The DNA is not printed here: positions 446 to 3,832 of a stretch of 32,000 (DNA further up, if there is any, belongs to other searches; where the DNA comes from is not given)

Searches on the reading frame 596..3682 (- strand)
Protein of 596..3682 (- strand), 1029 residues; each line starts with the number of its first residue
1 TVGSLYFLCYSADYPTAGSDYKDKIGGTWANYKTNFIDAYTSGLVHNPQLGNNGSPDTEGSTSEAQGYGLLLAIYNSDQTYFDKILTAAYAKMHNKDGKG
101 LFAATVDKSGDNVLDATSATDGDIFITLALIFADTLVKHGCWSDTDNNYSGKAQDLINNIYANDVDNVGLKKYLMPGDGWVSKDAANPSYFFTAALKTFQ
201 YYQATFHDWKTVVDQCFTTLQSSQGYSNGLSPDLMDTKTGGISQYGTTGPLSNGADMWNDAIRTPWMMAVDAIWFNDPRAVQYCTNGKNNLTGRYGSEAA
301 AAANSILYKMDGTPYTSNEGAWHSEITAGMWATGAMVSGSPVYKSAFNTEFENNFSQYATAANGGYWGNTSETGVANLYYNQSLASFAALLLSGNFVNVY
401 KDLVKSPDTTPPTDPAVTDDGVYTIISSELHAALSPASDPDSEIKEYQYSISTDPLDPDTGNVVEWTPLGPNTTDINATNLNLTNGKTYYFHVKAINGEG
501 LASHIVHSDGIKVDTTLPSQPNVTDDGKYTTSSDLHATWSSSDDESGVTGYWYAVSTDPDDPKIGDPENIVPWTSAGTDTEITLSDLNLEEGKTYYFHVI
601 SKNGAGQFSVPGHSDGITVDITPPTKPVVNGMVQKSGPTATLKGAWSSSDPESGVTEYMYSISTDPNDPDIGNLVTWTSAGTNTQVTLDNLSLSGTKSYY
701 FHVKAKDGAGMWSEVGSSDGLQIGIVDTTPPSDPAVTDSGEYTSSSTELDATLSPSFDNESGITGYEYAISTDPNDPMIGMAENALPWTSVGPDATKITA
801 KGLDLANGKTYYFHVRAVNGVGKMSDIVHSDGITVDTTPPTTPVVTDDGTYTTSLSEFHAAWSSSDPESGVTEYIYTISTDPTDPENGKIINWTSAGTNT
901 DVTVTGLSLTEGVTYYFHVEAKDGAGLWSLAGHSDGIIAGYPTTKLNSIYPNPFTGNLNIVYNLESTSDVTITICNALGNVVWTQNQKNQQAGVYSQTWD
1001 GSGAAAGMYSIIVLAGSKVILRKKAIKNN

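Call 48: find_homologous_proteins(query=window:596-3682:-, max_evalue=1e-30)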
Query window:596-3682:- (1029 aa): 5 proteins with E <= 1e-30 among 8000 candidates.
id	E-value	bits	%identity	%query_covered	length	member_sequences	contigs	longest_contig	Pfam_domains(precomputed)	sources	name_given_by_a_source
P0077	2.4e-269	915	45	52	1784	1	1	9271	PF24031.2,PF13360.14,PF25059.2,PF25292.1,PF13570.14,PF25788.3,PF24489.2,PF00041.28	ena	-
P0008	3.0e-99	352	48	39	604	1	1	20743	PF01270.24,PF13860.13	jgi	jgi:endo-1,4-beta-D-glucanase Y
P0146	1.1e-47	181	35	38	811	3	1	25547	PF01270.24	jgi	jgi:endo-1,4-beta-D-glucanase Y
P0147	2.2e-34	137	30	39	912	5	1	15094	PF01270.24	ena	-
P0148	8.0e-34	135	33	33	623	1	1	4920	PF01270.24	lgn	-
